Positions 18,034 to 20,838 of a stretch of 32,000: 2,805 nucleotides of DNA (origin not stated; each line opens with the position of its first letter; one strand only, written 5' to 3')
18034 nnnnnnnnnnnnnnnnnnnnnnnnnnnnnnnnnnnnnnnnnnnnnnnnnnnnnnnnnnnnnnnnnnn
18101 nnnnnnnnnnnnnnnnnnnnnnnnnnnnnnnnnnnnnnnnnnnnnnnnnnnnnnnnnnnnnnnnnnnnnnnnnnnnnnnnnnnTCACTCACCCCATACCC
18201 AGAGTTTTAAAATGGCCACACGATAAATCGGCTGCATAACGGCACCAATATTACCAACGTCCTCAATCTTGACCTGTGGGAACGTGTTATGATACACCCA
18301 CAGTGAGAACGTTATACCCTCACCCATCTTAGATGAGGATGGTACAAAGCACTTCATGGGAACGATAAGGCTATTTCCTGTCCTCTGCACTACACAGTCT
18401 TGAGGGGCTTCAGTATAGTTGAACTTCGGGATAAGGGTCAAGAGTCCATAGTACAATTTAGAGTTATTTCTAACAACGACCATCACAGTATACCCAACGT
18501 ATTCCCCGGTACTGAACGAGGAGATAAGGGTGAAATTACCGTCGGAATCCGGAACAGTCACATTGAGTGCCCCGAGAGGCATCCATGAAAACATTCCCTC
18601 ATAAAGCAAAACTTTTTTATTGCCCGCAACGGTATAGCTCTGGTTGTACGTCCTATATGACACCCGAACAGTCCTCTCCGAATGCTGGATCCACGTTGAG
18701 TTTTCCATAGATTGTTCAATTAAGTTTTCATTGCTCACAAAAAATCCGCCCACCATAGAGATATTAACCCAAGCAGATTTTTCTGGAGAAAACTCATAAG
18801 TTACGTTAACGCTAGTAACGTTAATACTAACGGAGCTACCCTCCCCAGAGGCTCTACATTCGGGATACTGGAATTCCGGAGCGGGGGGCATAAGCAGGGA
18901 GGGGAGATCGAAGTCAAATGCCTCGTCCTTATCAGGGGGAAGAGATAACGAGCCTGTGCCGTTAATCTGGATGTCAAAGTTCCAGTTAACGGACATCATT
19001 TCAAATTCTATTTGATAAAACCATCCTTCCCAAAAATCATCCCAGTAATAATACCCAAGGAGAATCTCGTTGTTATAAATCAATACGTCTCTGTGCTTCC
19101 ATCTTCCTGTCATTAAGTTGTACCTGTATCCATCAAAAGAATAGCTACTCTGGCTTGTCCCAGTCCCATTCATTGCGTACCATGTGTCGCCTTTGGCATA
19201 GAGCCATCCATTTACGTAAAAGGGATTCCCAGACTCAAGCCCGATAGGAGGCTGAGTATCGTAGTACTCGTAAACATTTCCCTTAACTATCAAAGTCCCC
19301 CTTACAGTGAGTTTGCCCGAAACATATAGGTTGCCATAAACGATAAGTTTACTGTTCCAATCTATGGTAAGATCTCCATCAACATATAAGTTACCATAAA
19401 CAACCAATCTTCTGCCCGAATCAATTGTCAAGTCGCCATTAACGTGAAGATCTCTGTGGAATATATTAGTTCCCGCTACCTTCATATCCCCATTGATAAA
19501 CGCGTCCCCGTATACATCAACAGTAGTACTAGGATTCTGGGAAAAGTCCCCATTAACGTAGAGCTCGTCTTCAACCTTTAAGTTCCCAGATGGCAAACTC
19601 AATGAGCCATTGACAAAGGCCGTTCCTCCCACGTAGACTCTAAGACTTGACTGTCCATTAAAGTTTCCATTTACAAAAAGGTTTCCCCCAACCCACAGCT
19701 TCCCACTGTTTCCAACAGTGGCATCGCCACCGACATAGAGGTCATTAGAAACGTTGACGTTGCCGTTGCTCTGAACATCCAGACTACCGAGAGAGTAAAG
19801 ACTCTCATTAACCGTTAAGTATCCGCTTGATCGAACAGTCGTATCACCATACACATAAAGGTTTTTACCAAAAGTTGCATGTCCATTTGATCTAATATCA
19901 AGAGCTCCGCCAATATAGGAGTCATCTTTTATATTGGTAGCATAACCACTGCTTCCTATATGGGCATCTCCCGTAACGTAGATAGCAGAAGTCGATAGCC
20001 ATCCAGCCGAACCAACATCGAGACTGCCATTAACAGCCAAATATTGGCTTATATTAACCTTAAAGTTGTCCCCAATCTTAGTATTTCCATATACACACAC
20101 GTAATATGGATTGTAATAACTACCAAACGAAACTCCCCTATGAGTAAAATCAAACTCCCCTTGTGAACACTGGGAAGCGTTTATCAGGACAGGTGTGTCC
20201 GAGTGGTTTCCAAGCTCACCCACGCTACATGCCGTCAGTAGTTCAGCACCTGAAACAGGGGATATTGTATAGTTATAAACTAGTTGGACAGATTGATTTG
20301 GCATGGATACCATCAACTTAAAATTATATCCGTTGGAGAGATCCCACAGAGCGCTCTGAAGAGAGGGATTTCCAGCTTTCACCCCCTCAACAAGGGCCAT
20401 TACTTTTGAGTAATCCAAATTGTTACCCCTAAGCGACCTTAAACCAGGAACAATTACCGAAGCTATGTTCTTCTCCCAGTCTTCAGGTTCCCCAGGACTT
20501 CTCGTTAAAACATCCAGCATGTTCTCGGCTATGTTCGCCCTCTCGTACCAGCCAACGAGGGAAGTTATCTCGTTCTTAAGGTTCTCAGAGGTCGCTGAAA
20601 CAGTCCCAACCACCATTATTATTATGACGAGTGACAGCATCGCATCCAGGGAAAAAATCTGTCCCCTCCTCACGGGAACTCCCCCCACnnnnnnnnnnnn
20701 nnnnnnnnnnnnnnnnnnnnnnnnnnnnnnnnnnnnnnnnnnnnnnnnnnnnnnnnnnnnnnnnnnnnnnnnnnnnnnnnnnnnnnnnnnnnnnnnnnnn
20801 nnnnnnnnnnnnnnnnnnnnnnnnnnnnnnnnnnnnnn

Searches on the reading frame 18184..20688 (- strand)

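Call 4: search_protein_families(library=pfam, proteins=[window:18184-20688:-], max_evalue=0.1)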
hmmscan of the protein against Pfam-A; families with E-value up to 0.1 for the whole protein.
window:18184-20688:- (834 aa): 2 families
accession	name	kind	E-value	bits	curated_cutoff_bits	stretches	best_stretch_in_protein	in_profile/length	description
PF04519.19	Bactofilin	-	8e-08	32.9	27.9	2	289-381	11-96/98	Polymer-forming cytoskeletal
PF18886.6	DUF5649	-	0.00024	21.8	25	0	281-327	2-47/68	Repeats of unknown function (DUF5649)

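Call 5: search_protein_families(library=ncbifam, proteins=[window:18184-20688:-], max_evalue=0.01)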
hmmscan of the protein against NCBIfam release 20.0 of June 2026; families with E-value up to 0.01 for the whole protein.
window:18184-20688:- (834 aa): 0 families
